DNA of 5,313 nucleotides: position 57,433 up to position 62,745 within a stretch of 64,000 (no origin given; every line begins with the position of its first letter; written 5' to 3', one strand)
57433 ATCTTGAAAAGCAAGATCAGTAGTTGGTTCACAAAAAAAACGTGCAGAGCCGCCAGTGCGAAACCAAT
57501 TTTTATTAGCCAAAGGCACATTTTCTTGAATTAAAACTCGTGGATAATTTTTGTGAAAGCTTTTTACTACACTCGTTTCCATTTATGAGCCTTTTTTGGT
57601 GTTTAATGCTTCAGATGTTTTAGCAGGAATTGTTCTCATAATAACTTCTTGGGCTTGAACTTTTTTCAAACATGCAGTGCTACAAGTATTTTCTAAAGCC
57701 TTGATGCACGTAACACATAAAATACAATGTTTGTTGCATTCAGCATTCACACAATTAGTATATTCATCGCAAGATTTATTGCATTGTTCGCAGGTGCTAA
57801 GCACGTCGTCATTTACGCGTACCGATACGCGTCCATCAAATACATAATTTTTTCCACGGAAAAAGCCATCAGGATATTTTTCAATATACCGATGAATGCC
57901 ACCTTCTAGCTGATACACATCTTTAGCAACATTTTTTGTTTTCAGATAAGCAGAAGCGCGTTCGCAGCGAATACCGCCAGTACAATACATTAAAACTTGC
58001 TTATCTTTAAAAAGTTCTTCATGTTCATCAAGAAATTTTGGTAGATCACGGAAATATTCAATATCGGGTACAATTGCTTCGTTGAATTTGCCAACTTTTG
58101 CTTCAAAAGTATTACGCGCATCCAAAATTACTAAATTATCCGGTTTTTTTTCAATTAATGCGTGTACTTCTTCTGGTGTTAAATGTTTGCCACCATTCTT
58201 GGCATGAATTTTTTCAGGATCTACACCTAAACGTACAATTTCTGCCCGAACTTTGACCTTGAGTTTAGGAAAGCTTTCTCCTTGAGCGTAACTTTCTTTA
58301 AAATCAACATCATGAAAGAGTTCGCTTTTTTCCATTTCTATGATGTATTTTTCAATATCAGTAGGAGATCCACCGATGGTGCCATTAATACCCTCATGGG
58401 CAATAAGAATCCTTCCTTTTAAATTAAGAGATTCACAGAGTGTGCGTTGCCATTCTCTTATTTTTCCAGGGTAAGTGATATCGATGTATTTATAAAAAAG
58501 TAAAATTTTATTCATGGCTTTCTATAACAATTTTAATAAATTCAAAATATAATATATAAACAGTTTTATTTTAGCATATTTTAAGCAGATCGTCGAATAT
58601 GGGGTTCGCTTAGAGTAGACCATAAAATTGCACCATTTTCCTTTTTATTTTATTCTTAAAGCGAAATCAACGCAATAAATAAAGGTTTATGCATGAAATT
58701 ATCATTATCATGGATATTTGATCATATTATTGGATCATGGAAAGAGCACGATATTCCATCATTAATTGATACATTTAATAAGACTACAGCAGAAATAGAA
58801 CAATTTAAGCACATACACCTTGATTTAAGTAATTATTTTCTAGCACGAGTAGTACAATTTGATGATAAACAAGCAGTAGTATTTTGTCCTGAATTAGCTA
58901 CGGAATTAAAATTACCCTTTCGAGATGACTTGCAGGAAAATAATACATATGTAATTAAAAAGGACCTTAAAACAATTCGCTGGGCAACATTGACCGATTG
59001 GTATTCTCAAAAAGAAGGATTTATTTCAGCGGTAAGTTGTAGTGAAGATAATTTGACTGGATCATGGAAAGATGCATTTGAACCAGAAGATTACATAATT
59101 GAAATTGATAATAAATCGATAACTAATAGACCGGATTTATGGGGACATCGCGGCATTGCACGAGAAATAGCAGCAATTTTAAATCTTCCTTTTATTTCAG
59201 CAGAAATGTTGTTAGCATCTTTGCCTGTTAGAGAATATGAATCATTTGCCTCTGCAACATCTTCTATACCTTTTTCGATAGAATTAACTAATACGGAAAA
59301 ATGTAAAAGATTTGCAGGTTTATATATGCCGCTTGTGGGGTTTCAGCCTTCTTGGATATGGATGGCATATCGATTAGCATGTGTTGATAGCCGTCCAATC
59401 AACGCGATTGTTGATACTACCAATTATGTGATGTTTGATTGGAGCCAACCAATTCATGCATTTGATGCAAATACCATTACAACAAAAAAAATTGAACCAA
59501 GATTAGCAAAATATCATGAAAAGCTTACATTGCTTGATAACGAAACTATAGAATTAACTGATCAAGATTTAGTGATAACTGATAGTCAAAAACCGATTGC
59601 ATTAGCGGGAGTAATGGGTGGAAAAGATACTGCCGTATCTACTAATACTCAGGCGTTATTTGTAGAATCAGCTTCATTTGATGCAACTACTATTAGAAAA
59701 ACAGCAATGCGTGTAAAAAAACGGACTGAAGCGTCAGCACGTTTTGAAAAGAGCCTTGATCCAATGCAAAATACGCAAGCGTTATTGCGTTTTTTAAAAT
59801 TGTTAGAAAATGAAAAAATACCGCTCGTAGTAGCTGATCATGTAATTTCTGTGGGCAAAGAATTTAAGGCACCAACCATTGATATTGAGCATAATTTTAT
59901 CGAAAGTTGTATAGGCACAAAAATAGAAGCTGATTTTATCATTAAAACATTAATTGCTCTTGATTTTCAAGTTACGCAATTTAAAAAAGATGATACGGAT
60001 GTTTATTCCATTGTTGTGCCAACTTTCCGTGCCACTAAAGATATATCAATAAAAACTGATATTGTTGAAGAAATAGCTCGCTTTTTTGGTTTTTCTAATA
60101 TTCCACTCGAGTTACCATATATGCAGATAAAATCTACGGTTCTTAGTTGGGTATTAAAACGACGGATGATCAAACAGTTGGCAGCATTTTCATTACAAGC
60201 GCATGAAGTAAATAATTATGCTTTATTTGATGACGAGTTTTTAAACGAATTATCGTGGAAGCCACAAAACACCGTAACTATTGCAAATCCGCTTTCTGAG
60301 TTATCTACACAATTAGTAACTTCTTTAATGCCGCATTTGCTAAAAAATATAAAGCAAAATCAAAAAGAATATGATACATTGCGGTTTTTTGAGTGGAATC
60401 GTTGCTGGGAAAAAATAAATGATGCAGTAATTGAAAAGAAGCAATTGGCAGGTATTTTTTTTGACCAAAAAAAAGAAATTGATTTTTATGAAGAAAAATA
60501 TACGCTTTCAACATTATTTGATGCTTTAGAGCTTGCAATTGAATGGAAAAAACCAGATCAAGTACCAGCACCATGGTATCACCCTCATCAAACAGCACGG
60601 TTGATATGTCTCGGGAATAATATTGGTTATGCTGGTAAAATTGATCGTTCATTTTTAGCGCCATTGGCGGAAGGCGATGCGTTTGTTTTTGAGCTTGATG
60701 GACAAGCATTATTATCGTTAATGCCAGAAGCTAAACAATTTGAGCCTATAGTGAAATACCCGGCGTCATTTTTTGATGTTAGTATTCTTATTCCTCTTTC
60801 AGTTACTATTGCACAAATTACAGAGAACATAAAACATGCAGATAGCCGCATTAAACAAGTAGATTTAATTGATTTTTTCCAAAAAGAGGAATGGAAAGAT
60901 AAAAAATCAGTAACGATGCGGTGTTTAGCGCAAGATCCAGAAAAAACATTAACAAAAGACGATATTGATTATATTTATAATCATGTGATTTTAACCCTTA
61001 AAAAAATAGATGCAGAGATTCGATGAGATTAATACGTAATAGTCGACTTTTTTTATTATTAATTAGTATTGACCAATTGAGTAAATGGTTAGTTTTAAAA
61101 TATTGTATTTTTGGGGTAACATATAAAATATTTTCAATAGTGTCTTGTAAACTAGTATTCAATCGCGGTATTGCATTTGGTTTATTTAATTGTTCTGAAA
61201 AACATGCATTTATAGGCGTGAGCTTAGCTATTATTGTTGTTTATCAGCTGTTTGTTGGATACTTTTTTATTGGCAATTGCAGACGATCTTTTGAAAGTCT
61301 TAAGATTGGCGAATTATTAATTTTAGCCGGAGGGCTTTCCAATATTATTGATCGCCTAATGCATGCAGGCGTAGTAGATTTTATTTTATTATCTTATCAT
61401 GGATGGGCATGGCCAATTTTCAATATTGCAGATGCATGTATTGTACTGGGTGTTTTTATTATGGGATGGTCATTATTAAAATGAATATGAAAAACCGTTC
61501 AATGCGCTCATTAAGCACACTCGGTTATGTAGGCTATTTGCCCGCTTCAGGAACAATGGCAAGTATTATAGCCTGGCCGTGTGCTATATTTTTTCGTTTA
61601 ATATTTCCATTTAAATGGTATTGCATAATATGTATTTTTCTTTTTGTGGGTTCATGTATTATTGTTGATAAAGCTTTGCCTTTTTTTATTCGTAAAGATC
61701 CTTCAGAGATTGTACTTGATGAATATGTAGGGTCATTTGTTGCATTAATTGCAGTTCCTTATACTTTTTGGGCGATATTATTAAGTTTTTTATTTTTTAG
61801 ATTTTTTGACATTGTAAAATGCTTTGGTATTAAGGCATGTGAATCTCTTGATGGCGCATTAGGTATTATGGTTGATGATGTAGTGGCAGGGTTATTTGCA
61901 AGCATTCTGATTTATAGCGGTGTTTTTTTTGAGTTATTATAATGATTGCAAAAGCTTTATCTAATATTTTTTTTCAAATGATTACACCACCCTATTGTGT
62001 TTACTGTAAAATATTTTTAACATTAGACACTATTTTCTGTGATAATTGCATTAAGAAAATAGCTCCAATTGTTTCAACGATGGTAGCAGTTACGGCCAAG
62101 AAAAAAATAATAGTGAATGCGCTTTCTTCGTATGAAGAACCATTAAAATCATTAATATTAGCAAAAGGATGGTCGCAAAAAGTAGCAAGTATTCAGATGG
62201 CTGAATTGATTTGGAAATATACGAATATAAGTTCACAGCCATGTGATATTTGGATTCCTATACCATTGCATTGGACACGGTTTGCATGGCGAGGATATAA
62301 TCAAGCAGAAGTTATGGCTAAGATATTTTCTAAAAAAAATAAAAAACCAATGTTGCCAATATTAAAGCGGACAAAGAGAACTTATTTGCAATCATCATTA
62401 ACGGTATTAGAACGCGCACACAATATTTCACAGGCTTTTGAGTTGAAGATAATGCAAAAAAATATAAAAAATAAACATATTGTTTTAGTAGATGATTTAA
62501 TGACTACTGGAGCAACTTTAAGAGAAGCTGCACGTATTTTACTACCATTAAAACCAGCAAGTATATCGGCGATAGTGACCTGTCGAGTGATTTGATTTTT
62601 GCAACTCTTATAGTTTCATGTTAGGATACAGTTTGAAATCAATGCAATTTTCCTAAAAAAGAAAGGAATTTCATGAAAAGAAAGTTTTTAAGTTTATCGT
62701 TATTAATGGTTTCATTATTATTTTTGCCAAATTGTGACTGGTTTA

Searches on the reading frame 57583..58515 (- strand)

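Call 50: search_protein_families(library=pfam, proteins=[window:57583-58515:-], max_evalue=0.0001)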
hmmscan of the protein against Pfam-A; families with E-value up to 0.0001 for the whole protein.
window:57583-58515:- (310 aa): 3 families
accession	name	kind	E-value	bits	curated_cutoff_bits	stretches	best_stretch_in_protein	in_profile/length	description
PF17773.7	UPF0176_N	-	2.5e-27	95.5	26.2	1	3-93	2-92/92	UPF0176 acylphosphatase like domain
PF12368.13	Rhodanese_C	-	9.5e-17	61.5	26.9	1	220-282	1-65/66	Rhodanase C-terminal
PF00581.25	Rhodanese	-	1.5e-08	35.4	22.2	1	113-211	1-100/102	Rhodanese-like domain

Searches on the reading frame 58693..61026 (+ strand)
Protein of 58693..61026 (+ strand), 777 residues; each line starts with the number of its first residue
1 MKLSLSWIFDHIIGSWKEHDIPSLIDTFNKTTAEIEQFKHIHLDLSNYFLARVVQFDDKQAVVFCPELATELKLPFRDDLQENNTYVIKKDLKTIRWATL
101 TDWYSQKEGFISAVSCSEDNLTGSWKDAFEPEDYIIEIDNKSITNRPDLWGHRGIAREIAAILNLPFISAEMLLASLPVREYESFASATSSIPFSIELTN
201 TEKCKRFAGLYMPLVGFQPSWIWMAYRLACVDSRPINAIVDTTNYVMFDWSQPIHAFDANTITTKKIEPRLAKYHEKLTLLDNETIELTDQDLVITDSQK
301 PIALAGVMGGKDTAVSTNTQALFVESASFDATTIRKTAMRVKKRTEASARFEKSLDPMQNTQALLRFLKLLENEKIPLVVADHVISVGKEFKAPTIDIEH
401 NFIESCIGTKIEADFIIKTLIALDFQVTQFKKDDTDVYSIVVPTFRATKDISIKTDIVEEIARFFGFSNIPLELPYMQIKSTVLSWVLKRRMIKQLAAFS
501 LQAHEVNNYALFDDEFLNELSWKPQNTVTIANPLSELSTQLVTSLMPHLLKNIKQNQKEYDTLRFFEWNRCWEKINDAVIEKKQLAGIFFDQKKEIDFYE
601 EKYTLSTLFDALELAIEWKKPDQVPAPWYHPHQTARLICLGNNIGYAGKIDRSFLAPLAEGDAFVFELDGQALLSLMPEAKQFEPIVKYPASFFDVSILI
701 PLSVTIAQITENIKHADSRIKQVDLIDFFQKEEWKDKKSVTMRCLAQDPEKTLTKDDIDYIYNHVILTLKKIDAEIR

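Call 50: search_protein_families(library=pfam, proteins=[window:58693-61026:+], max_evalue=0.0001)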
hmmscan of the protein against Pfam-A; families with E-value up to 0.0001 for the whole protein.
window:58693-61026:+ (777 aa): 4 families
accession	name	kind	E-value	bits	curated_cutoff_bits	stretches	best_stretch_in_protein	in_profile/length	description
PF03483.22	B3_4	-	3.6e-52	176.9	29.3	1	203-372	1-170/174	B3/4 domain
PF17759.6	tRNA_synthFbeta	-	1.3e-27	97.1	22.4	1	470-669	1-213/214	Phenylalanyl tRNA synthetase beta chain CLM domain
PF03147.19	FDX-ACB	-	1e-15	58.4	31.1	1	688-777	2-94/94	Ferredoxin-fold anticodon binding domain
PF03484.21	B5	-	5.8e-15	55.7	28.6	1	396-467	1-67/67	tRNA synthetase B5 domain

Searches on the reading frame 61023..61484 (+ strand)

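Call 50: search_protein_families(library=pfam, proteins=[window:61023-61484:+], max_evalue=0.0001)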
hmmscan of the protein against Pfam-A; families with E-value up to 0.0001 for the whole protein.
window:61023-61484:+ (153 aa): 1 family
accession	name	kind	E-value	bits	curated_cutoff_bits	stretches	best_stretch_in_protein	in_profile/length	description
PF01252.23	Peptidase_A8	-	2.6e-29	102.7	25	1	10-152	2-141/142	Signal peptidase (SPase) II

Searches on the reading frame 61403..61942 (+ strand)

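Call 50: search_protein_families(library=pfam, proteins=[window:61403-61942:+], max_evalue=0.0001)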
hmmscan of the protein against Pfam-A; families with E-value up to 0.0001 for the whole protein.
window:61403-61942:+ (179 aa): 1 family
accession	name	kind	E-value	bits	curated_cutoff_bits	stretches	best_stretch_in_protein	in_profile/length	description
PF04608.18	PgpA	-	4.2e-32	111.5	28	1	37-170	2-137/141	Phosphatidylglycerophosphatase A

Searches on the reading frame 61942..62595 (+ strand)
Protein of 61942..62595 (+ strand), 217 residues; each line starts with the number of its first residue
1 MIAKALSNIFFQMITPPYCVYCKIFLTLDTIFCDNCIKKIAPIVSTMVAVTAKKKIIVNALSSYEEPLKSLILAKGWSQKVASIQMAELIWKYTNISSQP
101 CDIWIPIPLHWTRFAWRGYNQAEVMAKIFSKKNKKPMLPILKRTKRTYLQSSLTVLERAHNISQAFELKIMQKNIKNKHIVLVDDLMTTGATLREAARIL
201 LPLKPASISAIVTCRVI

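Call 50: search_protein_families(library=pfam, proteins=[window:61942-62595:+], max_evalue=0.0001)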
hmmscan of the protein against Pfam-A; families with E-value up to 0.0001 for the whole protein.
window:61942-62595:+ (217 aa): 1 family
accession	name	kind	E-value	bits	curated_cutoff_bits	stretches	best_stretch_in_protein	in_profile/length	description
PF00156.33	Pribosyltran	-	4.1e-10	39.6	26.3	1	140-215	60-125/158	Phosphoribosyl transferase domain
